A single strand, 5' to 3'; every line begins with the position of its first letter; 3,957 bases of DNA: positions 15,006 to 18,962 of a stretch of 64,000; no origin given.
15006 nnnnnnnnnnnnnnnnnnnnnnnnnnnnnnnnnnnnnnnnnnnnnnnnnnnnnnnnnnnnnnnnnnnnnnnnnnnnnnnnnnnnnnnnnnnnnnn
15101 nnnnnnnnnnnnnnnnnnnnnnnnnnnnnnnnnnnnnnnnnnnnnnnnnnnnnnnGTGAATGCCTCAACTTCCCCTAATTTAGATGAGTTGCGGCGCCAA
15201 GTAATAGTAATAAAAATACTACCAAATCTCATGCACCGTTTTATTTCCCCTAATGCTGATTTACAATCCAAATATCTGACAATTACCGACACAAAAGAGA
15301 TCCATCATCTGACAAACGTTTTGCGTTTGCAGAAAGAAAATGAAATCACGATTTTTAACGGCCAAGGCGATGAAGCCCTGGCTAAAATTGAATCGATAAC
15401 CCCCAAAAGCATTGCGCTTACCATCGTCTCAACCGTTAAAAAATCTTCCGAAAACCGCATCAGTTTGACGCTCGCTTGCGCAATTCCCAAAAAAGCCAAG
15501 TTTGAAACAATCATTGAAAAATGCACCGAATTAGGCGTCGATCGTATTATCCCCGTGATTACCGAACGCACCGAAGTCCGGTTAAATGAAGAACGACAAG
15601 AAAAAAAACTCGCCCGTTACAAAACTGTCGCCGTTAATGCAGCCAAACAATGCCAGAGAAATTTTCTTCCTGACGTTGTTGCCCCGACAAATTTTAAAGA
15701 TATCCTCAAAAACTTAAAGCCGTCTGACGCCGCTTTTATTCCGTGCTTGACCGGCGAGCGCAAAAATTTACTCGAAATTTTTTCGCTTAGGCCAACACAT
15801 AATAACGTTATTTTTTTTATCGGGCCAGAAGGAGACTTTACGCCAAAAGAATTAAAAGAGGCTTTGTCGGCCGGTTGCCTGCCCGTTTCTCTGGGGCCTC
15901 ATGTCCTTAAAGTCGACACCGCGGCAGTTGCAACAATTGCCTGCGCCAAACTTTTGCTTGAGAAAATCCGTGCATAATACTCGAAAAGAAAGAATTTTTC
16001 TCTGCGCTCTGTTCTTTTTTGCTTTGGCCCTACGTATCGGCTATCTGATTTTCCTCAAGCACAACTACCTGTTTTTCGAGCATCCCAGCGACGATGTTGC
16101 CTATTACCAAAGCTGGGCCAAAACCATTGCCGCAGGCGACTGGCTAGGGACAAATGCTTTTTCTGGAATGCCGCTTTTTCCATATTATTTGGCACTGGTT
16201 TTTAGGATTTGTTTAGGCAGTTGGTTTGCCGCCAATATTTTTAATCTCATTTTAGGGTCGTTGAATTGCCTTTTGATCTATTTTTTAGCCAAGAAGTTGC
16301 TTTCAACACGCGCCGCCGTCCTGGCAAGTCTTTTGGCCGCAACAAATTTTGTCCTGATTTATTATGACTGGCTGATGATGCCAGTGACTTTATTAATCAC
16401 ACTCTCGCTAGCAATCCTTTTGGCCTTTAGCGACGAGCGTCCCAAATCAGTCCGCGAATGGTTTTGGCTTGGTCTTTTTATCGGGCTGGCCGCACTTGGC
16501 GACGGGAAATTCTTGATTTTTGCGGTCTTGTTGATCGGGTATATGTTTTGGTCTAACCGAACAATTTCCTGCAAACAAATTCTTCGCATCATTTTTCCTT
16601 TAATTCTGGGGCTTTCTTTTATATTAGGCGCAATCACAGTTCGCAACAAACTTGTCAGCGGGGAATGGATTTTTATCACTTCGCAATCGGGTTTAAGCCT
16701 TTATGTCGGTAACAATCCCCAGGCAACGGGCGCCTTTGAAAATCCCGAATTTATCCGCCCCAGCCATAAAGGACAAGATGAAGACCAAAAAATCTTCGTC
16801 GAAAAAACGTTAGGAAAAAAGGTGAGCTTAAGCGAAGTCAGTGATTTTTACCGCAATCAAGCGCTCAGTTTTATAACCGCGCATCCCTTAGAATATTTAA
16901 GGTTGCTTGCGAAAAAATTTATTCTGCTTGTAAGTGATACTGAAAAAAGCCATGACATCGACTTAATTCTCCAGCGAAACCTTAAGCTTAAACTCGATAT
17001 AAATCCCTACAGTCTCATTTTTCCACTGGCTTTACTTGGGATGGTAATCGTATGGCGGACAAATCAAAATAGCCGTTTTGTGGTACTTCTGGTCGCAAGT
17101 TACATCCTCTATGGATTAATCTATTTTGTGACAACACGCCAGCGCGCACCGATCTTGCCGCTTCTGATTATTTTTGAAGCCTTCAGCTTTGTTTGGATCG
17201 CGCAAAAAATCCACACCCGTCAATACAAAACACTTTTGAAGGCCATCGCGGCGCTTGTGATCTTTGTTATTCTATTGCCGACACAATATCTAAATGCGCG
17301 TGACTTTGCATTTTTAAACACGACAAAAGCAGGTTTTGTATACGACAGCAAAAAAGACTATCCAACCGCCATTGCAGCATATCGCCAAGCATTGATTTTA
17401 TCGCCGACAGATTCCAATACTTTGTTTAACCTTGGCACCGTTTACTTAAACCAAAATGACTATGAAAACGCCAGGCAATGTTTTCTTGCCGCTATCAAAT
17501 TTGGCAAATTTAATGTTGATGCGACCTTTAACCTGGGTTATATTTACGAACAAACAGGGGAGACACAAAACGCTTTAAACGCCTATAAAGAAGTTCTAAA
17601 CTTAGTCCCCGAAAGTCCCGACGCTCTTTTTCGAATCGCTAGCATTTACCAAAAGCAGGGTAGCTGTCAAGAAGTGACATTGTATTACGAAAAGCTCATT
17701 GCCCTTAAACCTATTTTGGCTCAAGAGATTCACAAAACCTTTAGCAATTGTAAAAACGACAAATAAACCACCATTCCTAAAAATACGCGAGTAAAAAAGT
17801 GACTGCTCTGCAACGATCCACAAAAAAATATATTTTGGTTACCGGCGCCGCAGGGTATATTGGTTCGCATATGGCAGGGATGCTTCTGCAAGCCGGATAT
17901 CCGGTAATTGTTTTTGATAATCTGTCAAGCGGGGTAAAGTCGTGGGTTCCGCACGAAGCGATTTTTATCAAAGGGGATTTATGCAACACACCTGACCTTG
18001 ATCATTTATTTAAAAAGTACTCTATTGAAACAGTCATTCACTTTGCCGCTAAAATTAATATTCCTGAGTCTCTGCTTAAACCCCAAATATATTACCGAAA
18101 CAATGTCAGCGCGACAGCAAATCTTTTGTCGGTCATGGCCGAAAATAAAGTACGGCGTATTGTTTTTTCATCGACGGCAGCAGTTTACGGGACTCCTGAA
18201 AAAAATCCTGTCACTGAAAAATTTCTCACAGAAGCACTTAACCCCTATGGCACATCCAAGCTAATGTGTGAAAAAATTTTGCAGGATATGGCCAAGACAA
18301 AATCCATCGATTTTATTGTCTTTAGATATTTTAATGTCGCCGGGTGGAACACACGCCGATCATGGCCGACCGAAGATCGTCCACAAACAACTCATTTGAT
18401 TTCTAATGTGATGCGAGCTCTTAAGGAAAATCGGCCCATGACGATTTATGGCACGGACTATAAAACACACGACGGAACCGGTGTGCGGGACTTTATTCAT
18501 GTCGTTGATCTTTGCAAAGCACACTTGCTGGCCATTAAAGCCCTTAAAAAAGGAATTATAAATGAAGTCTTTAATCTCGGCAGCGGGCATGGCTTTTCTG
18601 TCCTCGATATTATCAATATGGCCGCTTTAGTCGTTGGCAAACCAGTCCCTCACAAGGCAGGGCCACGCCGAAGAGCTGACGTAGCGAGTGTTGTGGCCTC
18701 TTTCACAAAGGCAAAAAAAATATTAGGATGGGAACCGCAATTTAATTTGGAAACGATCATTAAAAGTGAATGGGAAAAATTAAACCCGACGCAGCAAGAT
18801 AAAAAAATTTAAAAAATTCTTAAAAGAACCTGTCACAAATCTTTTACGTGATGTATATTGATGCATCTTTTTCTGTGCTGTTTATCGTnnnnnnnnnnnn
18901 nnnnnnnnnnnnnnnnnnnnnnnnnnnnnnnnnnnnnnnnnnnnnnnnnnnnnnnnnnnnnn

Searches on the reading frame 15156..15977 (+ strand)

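Call 14: search_protein_families(library=pfam, proteins=[window:15156-15977:+], max_evalue=0.0001)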
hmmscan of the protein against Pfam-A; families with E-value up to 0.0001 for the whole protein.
window:15156-15977:+ (273 aa): 2 families
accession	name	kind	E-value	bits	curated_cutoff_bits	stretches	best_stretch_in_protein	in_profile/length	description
PF04452.19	Methyltrans_RNA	-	4.1e-50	170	23.9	1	99-263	2-163/165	RNA methyltransferase domain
PF20260.4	PUA_4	-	7.1e-15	55.3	23.9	1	43-90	1-47/48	RNA methyltransferase PUA domain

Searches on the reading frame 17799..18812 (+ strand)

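Call 14: search_protein_families(library=pfam, proteins=[window:17799-18812:+], max_evalue=0.0001)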
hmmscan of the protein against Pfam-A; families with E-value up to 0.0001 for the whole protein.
window:17799-18812:+ (337 aa): 8 families
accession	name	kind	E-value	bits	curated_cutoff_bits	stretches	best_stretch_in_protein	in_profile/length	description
PF01370.27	Epimerase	-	5.3e-61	206.5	20.9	1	12-261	1-240/240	NAD dependent epimerase/dehydratase family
PF16363.11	GDP_Man_Dehyd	-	6.8e-53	180.7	27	1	13-322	1-330/332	GDP-mannose 4,6 dehydratase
PF01073.25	3Beta_HSD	-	5e-16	59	22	1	13-161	1-157/280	3-beta hydroxysteroid dehydrogenase/isomerase family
PF02719.21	Polysacc_synt_2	-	7.4e-16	58.6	20.2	1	12-182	1-173/293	Polysaccharide biosynthesis protein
PF07993.18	NAD_binding_4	-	8e-12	45.3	20.1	1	75-195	88-221/258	Male sterility protein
PF04321.23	RmlD_sub_bind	-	9.8e-12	45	27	1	12-167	3-142/287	RmlD substrate binding domain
PF13460.12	NAD_binding_10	-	7e-10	39.5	27.2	1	16-163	1-133/184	NAD(P)H-binding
PF05368.20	NmrA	-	1.5e-08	35.1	27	1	8-128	1-110/298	NmrA-like family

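Call 74: search_protein_families(library=ncbifam, proteins=[window:17799-18812:+], max_evalue=1e-10)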
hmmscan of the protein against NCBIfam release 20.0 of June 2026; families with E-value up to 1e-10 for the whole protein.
window:17799-18812:+ (337 aa): 18 families
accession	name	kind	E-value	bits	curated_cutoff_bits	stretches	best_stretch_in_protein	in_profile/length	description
TIGR01179.1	galE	equivalog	9.1e-111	369.9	262.3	1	12-326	2-323/332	UDP-glucose 4-epimerase GalE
NF007956.0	PRK10675.1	subfamily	3e-72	243.6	394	1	11-326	2-327/338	UDP-glucose 4-epimerase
TIGR04180.1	EDH_00030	hypoth_equivalog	4.3e-35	121.2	475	1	12-315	1-296/297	NAD-dependent 4,6-dehydratase LegB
TIGR02197.1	heptose_epim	equivalog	1.6e-34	119.5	274.6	1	12-280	1-261/316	ADP-glyceromanno-heptose 6-epimerase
TIGR01181.1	dTDP_gluc_dehyt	equivalog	1.8e-32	112.7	365.1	1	12-323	2-306/321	dTDP-glucose 4,6-dehydratase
TIGR03466.1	HpnA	hypoth_equivalog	2.4e-25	89.1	367.65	1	12-321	3-286/327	hopanoid-associated sugar epimerase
NF011728.1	PRK15181.1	equivalog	1.6e-22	80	760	1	9-322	15-331/348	Vi polysaccharide biosynthesis UDP-N-acetylglucosaminuronic acid C-4 epimerase TviC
NF008360.0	PRK11150.1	equivalog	1.2e-15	57.5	452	1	12-271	2-246/310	ADP-glyceromanno-heptose 6-epimerase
TIGR02622.1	CDP_4_6_dhtase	equivalog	4.5e-15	55.6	278.45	1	9-326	4-330/352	CDP-glucose 4,6-dehydratase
NF042423.1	oxyalk_red_Shew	equivalog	5.3e-15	55.3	580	1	8-251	7-226/331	2-alkyl-3-oxoalkanoate reductase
NF043036.1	ErythonDh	equivalog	1e-14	54.5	325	1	12-178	3-177/321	D-erythronate dehydrogenase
NF047922.1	GDPFucSynFcl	equivalog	1.7e-14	54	500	1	60-327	38-300/308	GDP-L-fucose synthase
NF008872.0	PRK11908.1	equivalog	6e-13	48.6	294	0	10-322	2-329/349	bifunctional UDP-4-keto-pentose/UDP-xylose synthase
NF042422.1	oxyalk_red_OleD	equivalog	2.8e-12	46.7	580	1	12-334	3-308/329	2-alkyl-3-oxoalkanoate reductase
NF007582.0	PRK10217.1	equivalog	3e-12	46.3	698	1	10-285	2-276/355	dTDP-glucose 4,6-dehydratase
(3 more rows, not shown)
